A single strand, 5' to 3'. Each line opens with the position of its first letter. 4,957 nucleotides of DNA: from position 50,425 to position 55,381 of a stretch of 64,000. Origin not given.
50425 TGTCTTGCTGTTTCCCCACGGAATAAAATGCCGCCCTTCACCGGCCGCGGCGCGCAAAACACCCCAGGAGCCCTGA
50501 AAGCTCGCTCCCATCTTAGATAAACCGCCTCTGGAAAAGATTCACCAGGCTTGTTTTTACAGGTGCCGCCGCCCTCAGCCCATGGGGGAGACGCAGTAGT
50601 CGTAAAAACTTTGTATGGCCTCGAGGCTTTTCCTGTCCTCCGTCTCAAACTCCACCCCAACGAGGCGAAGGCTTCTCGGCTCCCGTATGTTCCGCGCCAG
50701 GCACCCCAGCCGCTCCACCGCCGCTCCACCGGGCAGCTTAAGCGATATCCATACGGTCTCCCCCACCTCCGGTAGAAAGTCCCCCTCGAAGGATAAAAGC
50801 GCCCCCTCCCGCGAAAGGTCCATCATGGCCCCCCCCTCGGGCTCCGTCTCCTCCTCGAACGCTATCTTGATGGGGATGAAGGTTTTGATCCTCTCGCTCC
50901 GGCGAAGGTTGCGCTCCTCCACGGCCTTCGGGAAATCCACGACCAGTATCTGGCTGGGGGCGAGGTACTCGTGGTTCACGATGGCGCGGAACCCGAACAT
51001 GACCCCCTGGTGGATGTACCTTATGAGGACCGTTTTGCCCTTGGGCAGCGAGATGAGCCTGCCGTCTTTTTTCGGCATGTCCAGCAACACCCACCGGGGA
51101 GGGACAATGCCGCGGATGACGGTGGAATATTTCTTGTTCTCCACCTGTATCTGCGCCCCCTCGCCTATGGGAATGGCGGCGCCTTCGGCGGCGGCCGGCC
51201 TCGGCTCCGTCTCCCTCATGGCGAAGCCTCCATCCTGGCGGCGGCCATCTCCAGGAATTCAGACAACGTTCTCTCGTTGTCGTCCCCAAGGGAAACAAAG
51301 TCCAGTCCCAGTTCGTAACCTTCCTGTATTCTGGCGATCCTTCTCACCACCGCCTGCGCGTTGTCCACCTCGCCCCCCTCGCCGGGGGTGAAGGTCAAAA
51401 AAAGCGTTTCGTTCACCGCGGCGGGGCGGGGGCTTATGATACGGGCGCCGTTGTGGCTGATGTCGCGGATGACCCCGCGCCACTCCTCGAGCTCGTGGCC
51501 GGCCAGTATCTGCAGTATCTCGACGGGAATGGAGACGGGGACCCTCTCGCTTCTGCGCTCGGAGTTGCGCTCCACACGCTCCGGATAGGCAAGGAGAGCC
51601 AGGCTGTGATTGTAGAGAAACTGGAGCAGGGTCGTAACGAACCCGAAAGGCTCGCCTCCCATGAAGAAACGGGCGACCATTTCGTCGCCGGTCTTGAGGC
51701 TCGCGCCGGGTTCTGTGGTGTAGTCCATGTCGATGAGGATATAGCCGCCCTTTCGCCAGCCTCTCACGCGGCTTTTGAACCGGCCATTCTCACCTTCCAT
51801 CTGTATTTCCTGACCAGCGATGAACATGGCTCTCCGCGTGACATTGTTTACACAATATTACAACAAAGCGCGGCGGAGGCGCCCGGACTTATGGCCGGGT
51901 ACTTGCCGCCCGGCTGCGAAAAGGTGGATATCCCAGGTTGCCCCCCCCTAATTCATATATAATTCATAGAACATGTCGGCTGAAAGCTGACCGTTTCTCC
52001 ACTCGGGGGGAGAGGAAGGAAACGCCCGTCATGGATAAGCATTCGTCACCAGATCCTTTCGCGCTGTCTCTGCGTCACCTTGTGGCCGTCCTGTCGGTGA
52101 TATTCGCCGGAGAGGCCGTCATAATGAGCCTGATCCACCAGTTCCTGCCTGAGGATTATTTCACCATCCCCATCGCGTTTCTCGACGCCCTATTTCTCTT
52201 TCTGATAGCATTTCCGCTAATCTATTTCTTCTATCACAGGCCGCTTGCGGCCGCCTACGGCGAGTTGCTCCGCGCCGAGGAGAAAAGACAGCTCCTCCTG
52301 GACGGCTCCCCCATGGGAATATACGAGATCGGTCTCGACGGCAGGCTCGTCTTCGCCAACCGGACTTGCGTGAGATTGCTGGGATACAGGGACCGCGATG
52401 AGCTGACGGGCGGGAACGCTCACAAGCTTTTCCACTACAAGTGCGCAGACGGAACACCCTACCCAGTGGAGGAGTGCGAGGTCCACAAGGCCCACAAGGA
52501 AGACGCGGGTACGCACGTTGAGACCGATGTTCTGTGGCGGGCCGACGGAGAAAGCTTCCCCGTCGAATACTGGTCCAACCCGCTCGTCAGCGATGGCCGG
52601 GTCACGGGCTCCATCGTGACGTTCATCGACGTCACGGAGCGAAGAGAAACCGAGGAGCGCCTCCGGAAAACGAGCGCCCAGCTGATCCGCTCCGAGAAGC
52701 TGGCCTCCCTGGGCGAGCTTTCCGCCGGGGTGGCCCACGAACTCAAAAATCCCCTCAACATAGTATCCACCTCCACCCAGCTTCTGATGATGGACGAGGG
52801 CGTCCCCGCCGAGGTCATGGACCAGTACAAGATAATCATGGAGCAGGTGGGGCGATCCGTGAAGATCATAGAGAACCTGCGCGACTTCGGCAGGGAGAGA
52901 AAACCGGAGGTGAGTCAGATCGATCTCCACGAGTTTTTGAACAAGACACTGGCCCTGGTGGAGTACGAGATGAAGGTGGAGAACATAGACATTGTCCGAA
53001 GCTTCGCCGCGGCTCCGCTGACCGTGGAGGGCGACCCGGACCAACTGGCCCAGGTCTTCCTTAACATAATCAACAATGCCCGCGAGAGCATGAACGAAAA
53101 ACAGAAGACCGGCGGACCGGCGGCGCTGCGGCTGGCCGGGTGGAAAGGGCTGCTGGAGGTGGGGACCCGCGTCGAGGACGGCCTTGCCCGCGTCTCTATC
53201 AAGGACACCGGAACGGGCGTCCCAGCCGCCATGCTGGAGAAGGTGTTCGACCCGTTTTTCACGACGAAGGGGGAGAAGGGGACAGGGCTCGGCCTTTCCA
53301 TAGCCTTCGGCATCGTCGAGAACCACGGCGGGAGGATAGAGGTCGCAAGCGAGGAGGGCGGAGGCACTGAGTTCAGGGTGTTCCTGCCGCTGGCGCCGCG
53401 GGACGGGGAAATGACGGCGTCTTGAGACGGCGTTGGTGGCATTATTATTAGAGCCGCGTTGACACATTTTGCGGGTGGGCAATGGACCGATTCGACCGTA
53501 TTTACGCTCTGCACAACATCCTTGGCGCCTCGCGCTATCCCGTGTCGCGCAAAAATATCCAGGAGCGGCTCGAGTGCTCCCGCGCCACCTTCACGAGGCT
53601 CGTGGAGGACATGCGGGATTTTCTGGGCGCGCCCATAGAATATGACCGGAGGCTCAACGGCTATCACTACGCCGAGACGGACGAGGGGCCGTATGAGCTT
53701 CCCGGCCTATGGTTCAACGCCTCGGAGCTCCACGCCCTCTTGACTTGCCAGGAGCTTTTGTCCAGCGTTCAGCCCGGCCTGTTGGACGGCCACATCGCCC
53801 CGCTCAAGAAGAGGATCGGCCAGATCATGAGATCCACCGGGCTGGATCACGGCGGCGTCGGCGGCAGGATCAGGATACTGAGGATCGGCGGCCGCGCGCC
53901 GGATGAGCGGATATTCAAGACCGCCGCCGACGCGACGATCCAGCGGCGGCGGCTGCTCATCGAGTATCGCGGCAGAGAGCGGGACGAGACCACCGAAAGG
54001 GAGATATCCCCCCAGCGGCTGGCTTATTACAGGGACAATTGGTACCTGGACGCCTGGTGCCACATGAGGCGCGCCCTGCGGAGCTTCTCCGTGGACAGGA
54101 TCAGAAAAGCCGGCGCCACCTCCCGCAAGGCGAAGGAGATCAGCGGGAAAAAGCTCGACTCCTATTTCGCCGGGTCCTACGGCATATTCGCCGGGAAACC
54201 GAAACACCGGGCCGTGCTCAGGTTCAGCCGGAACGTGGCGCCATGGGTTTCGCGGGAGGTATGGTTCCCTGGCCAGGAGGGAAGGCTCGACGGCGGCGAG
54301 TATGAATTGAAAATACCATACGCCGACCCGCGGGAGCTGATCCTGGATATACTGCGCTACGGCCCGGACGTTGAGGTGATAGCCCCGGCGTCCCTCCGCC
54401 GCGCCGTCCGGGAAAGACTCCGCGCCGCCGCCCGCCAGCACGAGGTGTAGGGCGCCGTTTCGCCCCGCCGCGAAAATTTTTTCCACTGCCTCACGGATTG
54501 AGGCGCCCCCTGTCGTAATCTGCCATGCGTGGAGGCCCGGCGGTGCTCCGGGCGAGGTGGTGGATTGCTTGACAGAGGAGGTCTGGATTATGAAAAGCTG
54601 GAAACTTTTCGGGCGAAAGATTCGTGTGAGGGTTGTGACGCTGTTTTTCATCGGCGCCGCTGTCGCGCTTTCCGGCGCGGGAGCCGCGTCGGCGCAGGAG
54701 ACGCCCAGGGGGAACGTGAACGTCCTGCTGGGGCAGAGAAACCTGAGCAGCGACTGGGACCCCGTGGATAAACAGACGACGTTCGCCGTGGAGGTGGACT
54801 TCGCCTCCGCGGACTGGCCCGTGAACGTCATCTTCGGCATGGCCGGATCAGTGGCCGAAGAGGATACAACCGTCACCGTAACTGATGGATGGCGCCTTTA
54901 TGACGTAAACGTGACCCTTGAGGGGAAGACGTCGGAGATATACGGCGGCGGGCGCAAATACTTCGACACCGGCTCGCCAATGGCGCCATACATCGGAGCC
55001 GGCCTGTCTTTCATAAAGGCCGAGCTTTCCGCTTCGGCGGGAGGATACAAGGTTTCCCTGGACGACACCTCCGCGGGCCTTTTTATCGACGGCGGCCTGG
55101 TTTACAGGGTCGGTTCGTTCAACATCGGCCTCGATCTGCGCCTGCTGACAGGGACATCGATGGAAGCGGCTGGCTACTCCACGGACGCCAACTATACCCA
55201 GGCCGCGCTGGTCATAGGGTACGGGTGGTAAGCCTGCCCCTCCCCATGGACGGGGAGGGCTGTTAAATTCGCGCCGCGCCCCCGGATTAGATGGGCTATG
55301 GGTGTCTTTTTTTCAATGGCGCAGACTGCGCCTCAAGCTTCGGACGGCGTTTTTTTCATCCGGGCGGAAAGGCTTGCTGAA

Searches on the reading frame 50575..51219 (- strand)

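Call 53: search_protein_families(library=pfam, proteins=[window:50575-51219:-], max_evalue=0.0001)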
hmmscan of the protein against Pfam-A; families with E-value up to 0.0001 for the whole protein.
window:50575-51219:- (214 aa): 2 families
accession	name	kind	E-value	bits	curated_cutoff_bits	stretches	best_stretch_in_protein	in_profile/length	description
PF12945.12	PilZNR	-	8.2e-12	45.5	23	1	18-97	2-85/85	Flagellar protein YcgR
PF07238.19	PilZ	-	7.5e-09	36.3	22.5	1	105-205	2-99/102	PilZ domain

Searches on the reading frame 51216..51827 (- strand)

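Call 53: search_protein_families(library=pfam, proteins=[window:51216-51827:-], max_evalue=0.0001)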
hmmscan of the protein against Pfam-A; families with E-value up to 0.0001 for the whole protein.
window:51216-51827:- (203 aa): 2 families
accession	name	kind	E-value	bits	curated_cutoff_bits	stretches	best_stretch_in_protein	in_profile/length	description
PF07238.19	PilZ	-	4e-16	59.6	22.5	1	91-192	3-100/102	PilZ domain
PF12945.12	PilZNR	-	1.7e-07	31.7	23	1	7-73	7-75/85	Flagellar protein YcgR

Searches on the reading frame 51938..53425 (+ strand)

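Call 53: search_protein_families(library=pfam, proteins=[window:51938-53425:+], max_evalue=0.0001)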
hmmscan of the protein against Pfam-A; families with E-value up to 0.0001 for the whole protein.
window:51938-53425:+ (495 aa): 6 families
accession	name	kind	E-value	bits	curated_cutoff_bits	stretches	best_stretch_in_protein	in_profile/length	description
PF02518.31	HATPase_c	-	5.1e-24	85.3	26.4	1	365-486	1-110/111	Histidine kinase-, DNA gyrase B-, and HSP90-like ATPase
PF00512.31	HisKA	-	8.5e-12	45.4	26.9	1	258-320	2-63/66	His Kinase A (phospho-acceptor) domain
PF13426.13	PAS_9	-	9.4e-10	39.1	27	1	126-234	2-103/103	PAS domain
PF00989.32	PAS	-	5.7e-08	33.2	22.6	1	116-232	2-113/113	PAS fold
PF08448.16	PAS_4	-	2.3e-06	28.2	23.1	1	121-237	1-110/110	PAS fold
PF13188.13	PAS_8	-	2.3e-05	24.5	21.8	0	119-158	5-44/65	PAS domain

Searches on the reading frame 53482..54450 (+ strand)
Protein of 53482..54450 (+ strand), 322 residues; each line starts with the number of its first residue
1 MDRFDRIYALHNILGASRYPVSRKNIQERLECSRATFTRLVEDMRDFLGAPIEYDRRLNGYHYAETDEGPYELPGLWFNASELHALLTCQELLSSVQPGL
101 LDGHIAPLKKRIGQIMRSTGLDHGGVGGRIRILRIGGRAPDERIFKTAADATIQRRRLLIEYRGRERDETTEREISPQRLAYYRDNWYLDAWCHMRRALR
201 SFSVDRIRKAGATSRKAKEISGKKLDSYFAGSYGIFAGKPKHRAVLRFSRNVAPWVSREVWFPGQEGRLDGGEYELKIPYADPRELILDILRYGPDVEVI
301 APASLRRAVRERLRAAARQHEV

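Call 53: search_protein_families(library=pfam, proteins=[window:53482-54450:+], max_evalue=0.0001)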
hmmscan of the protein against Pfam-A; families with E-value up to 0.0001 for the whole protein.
window:53482-54450:+ (322 aa): 2 families
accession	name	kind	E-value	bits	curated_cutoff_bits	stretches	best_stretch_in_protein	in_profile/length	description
PF13280.12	WYL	-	1.7e-20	73.2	21.8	1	144-210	2-68/70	WYL domain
PF25583.1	WCX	-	2.1e-18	66.9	23.9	1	241-317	2-76/76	WCX domain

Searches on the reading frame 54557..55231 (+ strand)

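Call 53: search_protein_families(library=pfam, proteins=[window:54557-55231:+], max_evalue=0.0001)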
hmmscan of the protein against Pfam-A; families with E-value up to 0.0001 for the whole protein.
window:54557-55231:+ (224 aa): 1 family
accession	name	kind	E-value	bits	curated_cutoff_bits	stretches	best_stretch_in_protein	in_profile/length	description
PF13505.12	OMP_b-brl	-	8.2e-09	36.3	28.7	1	34-224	4-173/175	Outer membrane protein beta-barrel domain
